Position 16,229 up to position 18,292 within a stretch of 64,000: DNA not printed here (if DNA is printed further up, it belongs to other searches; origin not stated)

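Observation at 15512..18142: PP2C_2 phosphatase plus atypical Ser/Thr kinase-like dyad (TerY-P-like) with no vWA partner, next to KptA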

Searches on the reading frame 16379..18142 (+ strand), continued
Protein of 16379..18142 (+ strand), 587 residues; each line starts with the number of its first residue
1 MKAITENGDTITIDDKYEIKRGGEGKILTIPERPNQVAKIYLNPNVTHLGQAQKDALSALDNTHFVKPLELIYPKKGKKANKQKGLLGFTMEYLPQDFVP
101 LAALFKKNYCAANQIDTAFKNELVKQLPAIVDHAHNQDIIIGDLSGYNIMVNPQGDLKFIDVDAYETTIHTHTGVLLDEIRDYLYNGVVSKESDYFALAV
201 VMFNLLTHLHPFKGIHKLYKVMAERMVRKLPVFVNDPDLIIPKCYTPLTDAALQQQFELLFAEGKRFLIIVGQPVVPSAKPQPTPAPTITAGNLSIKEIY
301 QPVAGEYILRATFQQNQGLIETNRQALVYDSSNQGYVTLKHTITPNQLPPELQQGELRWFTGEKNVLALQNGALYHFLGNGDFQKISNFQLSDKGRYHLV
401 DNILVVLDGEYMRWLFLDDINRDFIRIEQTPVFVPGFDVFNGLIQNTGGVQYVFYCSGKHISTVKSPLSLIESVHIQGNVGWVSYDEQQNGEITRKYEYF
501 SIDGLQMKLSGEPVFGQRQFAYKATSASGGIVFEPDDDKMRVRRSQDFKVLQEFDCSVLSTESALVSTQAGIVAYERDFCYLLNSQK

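Call 72: search_protein_families(library=ncbifam, proteins=[L005:3301-4302:+, L020:5465-6268:+, L065:2066-2593:+, L020:6337-7026:+, L066:266-2203:+], max_evalue=0.001)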
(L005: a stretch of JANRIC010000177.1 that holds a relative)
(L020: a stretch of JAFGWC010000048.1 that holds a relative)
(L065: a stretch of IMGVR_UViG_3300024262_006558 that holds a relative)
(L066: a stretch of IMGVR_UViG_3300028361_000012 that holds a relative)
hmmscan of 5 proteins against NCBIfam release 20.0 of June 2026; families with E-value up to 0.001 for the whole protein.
L005:3301-4302:+ (334 aa): 11 families
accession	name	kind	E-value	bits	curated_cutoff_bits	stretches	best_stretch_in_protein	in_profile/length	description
TIGR01510.1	coaD_prev_kdtB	equivalog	2.7e-27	95.7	103.3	1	194-328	2-140/155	pantetheine-phosphate adenylyltransferase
TIGR00125.1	cyt_tran_rel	domain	1.9e-12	47.2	27.7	1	193-229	1-37/65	adenylyltransferase/cytidyltransferase family protein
NF001985.0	PRK00777.1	subfamily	9.4e-06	25.8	104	1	198-260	11-68/157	pantetheine-phosphate adenylyltransferase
NF005519.0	PRK07152.1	equivalog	7.9e-05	21.7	315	1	192-232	2-45/361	nicotinate-nucleotide adenylyltransferase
NF002243.0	PRK01153.1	subfamily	0.00015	21.4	127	1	194-227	3-36/175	nicotinamide-nucleotide adenylyltransferase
NF000840.1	PRK00071.1-3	equivalog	0.00033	20.2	150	1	191-233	6-51/201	nicotinate-nucleotide adenylyltransferase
TIGR01527.1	arch_NMN_Atrans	equivalog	0.00038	20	181.2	1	194-228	2-36/167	nicotinamide-nucleotide adenylyltransferase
NF000843.0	PRK00071.2-2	equivalog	0.0004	19.9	240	0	190-219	11-40/212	nicotinate-nucleotide adenylyltransferase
NF000841.0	PRK00071.1-4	equivalog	0.0005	19.9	197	0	190-303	6-109/194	nicotinate-nucleotide adenylyltransferase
TIGR00482.1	TIGR00482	equivalog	0.0008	19.5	112.45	0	195-226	1-34/194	nicotinate (nicotinamide) nucleotide adenylyltransferase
TIGR01526.1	nadR_NMN_Atrans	equivalog_domain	0.00084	18.7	341.15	0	192-227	2-37/325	nicotinamide-nucleotide adenylyltransferase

L020:5465-6268:+ (268 aa): 1 family
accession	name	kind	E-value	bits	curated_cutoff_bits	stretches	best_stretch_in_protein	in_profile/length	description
NF008623.0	PRK11609.1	equivalog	2.2e-10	40.7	174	1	119-218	78-164/213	bifunctional nicotinamidase/pyrazinamidase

L065:2066-2593:+ (176 aa): 4 families
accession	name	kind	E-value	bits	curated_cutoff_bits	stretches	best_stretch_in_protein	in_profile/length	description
NF002014.0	PRK00819.1-4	equivalog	4.8e-68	228.6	239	1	4-175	6-180/182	RNA 2'-phosphotransferase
NF002013.0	PRK00819.1-2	equivalog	1.7e-48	164.6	231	1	4-174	7-179/183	RNA 2'-phosphotransferase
NF002012.0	PRK00819.1-1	equivalog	5.7e-43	146.9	233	1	5-173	10-182/184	RNA 2'-phosphotransferase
NF002015.0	PRK00819.1-5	equivalog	6.4e-30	104.3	279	1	7-175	37-206/210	RNA 2'-phosphotransferase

L020:6337-7026:+ (230 aa): 0 families

L066:266-2203:+ (646 aa): 5 families
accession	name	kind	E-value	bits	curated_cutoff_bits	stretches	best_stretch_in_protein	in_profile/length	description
TIGR04075.1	bacter_Pnkp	equivalog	1.1e-36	126.4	750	2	278-646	500-851/851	polynucleotide kinase-phosphatase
NF010148.0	PRK13625.1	equivalog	5.2e-11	42.5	340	1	4-195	36-220/245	bis(5'-nucleosyl)-tetraphosphatase PrpE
NF001204.0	PRK00166.1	equivalog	5.5e-08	32.4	176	0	3-44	27-68/276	symmetrical bis(5'-nucleosyl)-tetraphosphatase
NF008516.0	PRK11439.1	equivalog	0.00011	22.2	326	0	7-46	47-84/218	protein-serine/threonine phosphatase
NF007425.0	PRK09968.1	equivalog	0.0009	19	332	0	8-194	46-214/218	protein-serine/threonine phosphatase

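Call 79: search_dna_similar(query=window:16379-18139:+, collection=phages, mode=protein, max_evalue=0.00001, max_rows=25)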
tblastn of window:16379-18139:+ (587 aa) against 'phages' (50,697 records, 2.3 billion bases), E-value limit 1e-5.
Records with a match: 3; places in all: 3; records where one place covers at least 80% of the query: 1.
Best place of each record, by identity: <60% 3.
By first word of the organism name: uncultured 3.
By host as written in the record: - 3.
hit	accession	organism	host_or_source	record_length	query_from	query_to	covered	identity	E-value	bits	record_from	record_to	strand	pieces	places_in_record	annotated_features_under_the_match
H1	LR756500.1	uncultured phage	metagenomic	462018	11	586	98%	33.6%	1e-90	311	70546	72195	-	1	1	record has no annotation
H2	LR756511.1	uncultured phage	metagenomic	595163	19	280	45%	28.5%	2e-22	108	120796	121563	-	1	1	record has no annotation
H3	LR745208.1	uncultured phage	metagenomic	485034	1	266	45%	25.8%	1e-13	81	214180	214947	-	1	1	record has no annotation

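Call 81: get_annotated_region(hit=H1, flank=9000)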
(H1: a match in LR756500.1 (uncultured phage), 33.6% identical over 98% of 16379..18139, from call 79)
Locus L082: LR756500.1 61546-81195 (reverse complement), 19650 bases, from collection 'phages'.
description: uncultured phage genome assembly, chromosome: 1.
organism: uncultured phage (NCBI taxid 278008)
taxonomy: Viruses; environmental samples
host: -; source: metagenomic; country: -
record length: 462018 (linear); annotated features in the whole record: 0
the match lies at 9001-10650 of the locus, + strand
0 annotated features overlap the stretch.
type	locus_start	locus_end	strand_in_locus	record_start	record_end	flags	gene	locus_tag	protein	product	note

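Call 87: find_encoding_contigs(protein=P0017, flank=4000, max_places=1)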
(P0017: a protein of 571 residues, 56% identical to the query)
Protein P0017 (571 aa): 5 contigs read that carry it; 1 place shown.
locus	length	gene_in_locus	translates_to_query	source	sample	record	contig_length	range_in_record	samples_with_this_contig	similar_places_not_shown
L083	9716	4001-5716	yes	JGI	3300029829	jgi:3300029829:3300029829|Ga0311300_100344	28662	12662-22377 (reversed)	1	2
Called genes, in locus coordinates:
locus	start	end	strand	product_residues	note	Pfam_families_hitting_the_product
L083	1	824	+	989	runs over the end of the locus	PF01565:FAD_binding_4, PF02913:FAD-oxidase_C, PF13183:Fer4_8 (weak), PF13534:Fer4_17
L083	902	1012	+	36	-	-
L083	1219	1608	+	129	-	-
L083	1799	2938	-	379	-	PF00155:Aminotran_1_2 (weak), PF01041:DegT_DnrJ_EryC1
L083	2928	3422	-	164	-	PF02397:Bac_transf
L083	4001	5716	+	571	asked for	PF00069:Pkinase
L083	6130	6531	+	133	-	PF13648:Lipocalin_4 (weak)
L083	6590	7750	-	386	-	PF22807:TrAA12, PF23500:DUF7133, PF07995:GSDH, PF22807:TrAA12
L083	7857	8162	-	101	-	PF00338:Ribosomal_S10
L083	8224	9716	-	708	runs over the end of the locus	PF00009:GTP_EFTU, PF22042:EF-G_D2, PF03144:GTP_EFTU_D2, PF14492:EFG_III, PF16658:RF3_C (weak), PF03764:EFG_IV, PF00679:EFG_C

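Call 88: find_encoding_contigs(protein=P0026, flank=4000, max_places=1)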
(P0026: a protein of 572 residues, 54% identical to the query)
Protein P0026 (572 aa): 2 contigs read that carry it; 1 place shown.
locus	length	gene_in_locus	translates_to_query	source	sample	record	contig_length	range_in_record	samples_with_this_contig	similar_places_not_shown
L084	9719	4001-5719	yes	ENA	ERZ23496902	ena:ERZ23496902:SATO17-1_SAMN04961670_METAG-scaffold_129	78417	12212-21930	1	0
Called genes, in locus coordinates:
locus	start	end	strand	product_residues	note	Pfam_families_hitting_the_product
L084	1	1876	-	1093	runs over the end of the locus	PF00873:ACR_tran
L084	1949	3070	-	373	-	PF25917:BSH_RND (weak)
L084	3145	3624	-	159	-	PF22381:Staph_reg_Sar_Rot, PF12802:MarR_2, PF01047:MarR, PF13463:HTH_27 (faint)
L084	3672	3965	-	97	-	-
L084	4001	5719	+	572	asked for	PF00069:Pkinase (faint)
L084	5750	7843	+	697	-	PF07719:TPR_2 (faint), PF13181:TPR_8 (faint), PF13424:TPR_12, PF13424:TPR_12 (weak), PF17874:TPR_MalT, PF00515:TPR_1 (weak), PF13424:TPR_12, PF07228:SpoIIE, +3 more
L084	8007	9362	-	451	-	-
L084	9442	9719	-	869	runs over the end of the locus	PF08450:SGL (faint), PF07494:Reg_prop (weak), PF07495:Y_Y_Y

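Call 89: find_encoding_contigs(protein=P0029, flank=4000, max_places=1)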
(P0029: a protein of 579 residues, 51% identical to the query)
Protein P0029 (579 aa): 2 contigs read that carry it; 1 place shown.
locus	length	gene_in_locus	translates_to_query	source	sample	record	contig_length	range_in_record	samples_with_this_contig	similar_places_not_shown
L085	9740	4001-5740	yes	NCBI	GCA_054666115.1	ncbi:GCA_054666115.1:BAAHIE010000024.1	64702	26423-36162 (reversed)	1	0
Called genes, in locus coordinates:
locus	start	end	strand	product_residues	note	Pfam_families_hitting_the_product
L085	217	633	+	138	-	PF09917:DUF2147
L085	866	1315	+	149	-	PF00578:AhpC-TSA, PF08534:Redoxin, PF13911:AhpC-TSA_2 (weak)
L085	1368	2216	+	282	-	PF00456:Transketolase_N, PF13292:DXP_synthase_N, PF00676:E1_dh, PF09364:XFP_N (weak)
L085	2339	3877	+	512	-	PF13541:ChlI, PF05496:RuvB_N (faint), PF01078:Mg_chelatase, PF07728:AAA_5, PF00493:MCM (weak), PF13335:Mg_chelatase_C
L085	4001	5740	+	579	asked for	-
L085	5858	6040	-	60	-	-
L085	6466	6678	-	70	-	-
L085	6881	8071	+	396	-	PF00202:Aminotran_3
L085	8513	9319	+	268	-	PF00561:Abhydrolase_1, PF12146:Hydrolase_4, PF12697:Abhydrolase_6, PF20408:Abhydrolase_11 (faint), PF06821:Ser_hydrolase (faint)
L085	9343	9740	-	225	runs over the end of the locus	PF01168:Ala_racemase_N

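Call 90: find_encoding_contigs(protein=P0040, flank=4000, max_places=1)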
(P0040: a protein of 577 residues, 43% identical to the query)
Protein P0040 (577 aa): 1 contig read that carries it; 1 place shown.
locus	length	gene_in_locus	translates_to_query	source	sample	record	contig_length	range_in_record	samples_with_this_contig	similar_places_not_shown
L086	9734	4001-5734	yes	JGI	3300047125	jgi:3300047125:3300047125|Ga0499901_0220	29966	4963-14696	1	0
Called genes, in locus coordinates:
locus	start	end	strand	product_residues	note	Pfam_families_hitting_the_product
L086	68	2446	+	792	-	PF13620:CarboxypepD_reg, PF13715:CarbopepD_reg_2, PF07715:Plug, PF25183:OMP_b-brl_4 (faint), PF00593:TonB_dep_Rec_b-barrel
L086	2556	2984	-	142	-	-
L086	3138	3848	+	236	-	-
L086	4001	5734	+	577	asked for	PF00069:Pkinase (weak)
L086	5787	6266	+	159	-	-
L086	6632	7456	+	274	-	PF05719:GPP34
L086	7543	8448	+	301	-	PF00763:THF_DHG_CYH, PF02882:THF_DHG_CYH_C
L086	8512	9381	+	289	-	PF02749:QRPTase_N, PF01729:QRPTase_C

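Call 95: find_encoding_contigs(protein=P0051, flank=8000, max_places=1)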
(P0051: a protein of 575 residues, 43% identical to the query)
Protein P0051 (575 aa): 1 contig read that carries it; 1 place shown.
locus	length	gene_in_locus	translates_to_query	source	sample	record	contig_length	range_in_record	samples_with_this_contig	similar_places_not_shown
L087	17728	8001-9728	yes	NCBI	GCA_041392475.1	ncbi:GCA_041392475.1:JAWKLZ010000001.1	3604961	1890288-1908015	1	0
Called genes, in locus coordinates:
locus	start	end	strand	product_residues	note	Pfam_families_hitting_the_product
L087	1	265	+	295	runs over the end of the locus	-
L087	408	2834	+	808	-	PF00488:MutS_V, PF01713:Smr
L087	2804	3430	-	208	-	PF00596:Aldolase_II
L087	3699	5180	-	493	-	PF00989:PAS, PF08448:PAS_4 (faint), PF13426:PAS_9, PF00989:PAS (weak), PF13426:PAS_9 (weak), PF00512:HisKA, PF02518:HATPase_c, PF14501:HATPase_c_5 (weak), +2 more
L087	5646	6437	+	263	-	-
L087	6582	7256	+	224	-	-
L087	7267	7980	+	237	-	PF13672:PP2C_2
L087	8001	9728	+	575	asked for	PF00069:Pkinase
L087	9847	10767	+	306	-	PF06574:FAD_syn, PF01467:CTP_transf_like (weak), PF01687:Flavokinase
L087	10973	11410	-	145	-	PF12120:Arr-ms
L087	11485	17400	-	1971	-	PF19081:Ig_7, PF13585:CHU_C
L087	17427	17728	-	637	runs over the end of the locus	PF00270:DEAD, PF04851:ResIII (weak), PF00271:Helicase_C, PF16124:RecQ_Zn_bind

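Call 96: find_encoding_contigs(protein=P0084, flank=8000, max_places=1)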
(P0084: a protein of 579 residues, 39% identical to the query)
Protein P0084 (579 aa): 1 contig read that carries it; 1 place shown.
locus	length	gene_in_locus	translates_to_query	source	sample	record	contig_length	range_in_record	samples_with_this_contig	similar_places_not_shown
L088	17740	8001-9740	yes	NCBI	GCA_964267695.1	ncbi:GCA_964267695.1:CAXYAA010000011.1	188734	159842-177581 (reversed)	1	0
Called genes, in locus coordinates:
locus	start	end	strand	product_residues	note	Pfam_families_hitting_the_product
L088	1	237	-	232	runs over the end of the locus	-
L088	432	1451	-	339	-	PF00156:Pribosyltran (weak)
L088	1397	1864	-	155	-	PF13230:GATase_4 (faint), PF13522:GATase_6, PF13537:GATase_7 (faint)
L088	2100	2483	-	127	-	PF00551:Formyl_trans_N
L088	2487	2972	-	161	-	PF01071:GARS_A, PF02843:GARS_C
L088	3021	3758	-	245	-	PF02844:GARS_N, PF01071:GARS_A, PF02222:ATP-grasp (faint)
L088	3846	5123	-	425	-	PF01259:SAICAR_synt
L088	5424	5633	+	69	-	-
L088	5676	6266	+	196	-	-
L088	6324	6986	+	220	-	-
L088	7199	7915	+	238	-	PF13672:PP2C_2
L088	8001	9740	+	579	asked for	PF00069:Pkinase (weak)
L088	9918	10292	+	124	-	-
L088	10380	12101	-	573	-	PF16655:PhoD_N, PF09423:PhoD, PF18962:Por_Secre_tail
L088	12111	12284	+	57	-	-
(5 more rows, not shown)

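Call 101: fold_search(model_id=the predicted structure, library=viral)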
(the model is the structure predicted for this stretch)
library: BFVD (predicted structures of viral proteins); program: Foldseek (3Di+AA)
matches with E <= 10: 1091; with E <= 0.001: 230
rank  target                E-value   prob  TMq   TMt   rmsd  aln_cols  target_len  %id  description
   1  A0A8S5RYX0            2.9e-50  1.00  0.51  0.54  11.4       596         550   30  non-specific serine/threonine protein kinase [Myoviridae sp. ctNQV2]
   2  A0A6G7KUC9            9.4e-09  1.00  0.31  0.45  23.5       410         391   15  Serine/threonine-protein kinase 1 [African swine fever virus]
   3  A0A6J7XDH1            1.6e-07  1.00  0.26  0.29   9.0       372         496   10  Bacteriophage P22, Gp10, DNA-stabilising [uncultured Caudovirales phage]
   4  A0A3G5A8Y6            1.8e-07  1.00  0.29  0.32  15.1       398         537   10  Uncharacterized protein [Hyperionvirus sp.]
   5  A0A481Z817            2.6e-07  1.00  0.32  0.48  15.6       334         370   16  Putative serine/threonine protein kinase [Pithovirus LCPAC202]
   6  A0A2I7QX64            3.2e-07  1.00  0.31  0.41   7.3       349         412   12  (no name in the UniProt tables at hand)
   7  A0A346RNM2            3.9e-07  1.00  0.29  0.57   5.8       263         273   14  Protein kinase 1 [Cryptophlebia peltastica nucleopolyhedrovirus]
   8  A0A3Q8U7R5            4.4e-07  1.00  0.26  0.29   9.7       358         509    9  Putative BTB/POZ domain-containing protein [Megavirus baoshan]
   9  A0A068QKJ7            4.9e-07  1.00  0.28  0.49   7.6       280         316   14  Serine/threonine-protein kinase 40 [Armadillidium vulgare iridescent virus]
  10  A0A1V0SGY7            5.1e-07  1.00  0.28  0.53   5.5       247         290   19  Serine/threonine protein kinase [Hokovirus HKV1]
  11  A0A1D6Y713            5.4e-07  1.00  0.29  0.39   5.8       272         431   17  (no name in the UniProt tables at hand)
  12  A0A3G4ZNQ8            6.3e-07  1.00  0.31  0.48   7.8       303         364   15  Protein kinase domain protein [Terrestrivirus sp.]
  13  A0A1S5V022            6.3e-07  1.00  0.26  0.32   9.1       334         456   10  (no name in the UniProt tables at hand)
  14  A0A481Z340            6.7e-07  1.00  0.32  0.26   6.2       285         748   17  cyclin-dependent kinase [Pithovirus LCPAC102]
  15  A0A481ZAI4            7.0e-07  1.00  0.30  0.58   5.9       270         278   17  Putative serine/threonine protein kinase [Pithovirus LCPAC302]
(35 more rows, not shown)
